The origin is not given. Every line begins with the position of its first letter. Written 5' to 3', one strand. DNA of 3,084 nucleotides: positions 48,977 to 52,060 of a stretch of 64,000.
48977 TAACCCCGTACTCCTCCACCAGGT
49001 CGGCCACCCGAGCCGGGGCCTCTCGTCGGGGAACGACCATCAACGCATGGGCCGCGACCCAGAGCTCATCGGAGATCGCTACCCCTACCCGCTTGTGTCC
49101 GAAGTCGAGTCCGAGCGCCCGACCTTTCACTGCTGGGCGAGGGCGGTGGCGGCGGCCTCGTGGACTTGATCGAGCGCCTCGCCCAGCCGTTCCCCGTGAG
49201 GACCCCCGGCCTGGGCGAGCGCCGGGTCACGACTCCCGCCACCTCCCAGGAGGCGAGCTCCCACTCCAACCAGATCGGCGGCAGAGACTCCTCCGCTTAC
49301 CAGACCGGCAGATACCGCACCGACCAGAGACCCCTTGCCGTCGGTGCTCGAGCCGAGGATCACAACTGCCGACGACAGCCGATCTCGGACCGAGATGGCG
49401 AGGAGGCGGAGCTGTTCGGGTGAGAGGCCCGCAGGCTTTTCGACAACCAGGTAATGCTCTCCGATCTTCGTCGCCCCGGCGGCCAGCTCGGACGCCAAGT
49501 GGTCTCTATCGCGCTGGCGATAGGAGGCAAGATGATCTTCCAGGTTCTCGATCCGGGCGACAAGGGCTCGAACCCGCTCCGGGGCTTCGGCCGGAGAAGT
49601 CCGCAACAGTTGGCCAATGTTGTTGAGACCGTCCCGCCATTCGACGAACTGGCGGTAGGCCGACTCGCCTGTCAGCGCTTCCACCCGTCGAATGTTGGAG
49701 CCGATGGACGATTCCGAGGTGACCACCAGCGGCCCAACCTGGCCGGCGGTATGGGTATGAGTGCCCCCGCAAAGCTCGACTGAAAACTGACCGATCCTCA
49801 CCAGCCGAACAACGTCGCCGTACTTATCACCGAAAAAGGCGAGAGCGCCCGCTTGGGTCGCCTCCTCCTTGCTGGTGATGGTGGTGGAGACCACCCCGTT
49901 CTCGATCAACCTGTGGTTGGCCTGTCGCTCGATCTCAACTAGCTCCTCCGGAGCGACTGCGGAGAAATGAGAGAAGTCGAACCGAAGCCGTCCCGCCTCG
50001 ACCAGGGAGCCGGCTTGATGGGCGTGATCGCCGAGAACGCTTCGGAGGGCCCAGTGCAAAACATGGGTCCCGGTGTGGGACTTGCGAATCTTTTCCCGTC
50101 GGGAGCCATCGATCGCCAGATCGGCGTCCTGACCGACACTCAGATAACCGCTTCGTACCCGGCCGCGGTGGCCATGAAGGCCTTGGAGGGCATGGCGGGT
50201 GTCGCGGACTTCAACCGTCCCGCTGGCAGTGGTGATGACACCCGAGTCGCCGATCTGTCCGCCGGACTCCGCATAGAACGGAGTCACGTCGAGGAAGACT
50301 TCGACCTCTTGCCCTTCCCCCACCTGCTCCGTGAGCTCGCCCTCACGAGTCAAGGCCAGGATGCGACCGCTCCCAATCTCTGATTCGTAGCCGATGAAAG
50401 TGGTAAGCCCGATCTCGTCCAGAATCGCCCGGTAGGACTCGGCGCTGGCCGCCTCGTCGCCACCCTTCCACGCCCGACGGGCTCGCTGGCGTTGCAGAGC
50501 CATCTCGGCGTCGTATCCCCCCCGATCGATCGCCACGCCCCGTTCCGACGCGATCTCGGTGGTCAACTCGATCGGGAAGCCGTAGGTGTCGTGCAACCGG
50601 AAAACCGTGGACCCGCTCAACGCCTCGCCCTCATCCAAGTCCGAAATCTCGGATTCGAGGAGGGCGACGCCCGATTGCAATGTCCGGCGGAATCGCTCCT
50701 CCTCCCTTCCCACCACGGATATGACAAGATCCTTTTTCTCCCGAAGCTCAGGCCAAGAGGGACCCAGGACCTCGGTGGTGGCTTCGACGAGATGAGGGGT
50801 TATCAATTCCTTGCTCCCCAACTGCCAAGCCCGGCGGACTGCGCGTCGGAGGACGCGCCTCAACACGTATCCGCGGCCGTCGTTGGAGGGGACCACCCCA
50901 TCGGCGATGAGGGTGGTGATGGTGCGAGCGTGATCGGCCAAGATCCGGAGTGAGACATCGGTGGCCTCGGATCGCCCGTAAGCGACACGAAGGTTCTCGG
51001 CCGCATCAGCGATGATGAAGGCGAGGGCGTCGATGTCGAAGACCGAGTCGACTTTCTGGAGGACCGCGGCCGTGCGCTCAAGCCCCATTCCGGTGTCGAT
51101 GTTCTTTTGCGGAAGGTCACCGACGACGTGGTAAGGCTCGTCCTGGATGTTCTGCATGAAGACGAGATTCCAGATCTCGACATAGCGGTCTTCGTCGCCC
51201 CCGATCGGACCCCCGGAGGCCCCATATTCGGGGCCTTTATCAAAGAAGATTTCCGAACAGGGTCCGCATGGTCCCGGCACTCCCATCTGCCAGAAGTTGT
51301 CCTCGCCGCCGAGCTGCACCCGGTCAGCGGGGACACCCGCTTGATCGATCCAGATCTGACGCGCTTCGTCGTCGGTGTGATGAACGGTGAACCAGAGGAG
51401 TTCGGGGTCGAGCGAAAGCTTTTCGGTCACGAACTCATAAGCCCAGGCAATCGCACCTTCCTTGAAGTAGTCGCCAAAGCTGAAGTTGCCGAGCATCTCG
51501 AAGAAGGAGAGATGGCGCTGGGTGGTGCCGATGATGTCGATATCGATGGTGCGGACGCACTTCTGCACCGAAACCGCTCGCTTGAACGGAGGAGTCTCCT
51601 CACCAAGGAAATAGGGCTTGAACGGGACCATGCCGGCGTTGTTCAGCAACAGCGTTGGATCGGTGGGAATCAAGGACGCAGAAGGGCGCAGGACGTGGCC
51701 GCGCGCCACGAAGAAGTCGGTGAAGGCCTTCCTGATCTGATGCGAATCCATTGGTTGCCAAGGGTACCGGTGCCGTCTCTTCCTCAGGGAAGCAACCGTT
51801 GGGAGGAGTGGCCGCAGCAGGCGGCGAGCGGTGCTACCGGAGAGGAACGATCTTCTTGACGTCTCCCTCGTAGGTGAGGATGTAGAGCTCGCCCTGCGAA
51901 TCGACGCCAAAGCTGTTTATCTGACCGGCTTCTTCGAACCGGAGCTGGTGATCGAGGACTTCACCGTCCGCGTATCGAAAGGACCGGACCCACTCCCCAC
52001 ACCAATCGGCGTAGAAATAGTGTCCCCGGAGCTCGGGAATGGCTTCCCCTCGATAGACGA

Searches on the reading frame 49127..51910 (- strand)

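Call 43: search_protein_families(library=pfam, proteins=[window:49127-51910:-], max_evalue=0.00001)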
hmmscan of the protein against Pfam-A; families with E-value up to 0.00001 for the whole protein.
window:49127-51910:- (927 aa): 2 families
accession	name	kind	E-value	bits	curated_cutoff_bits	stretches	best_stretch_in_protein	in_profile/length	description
PF01411.24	tRNA-synt_2c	-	1.9e-184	614.7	30.3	1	58-602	1-550/552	tRNA synthetases class II (A)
PF07973.19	tRNA_SAD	-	3.3e-13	49.8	24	1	701-744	1-44/44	Threonyl and Alanyl tRNA synthetase second additional domain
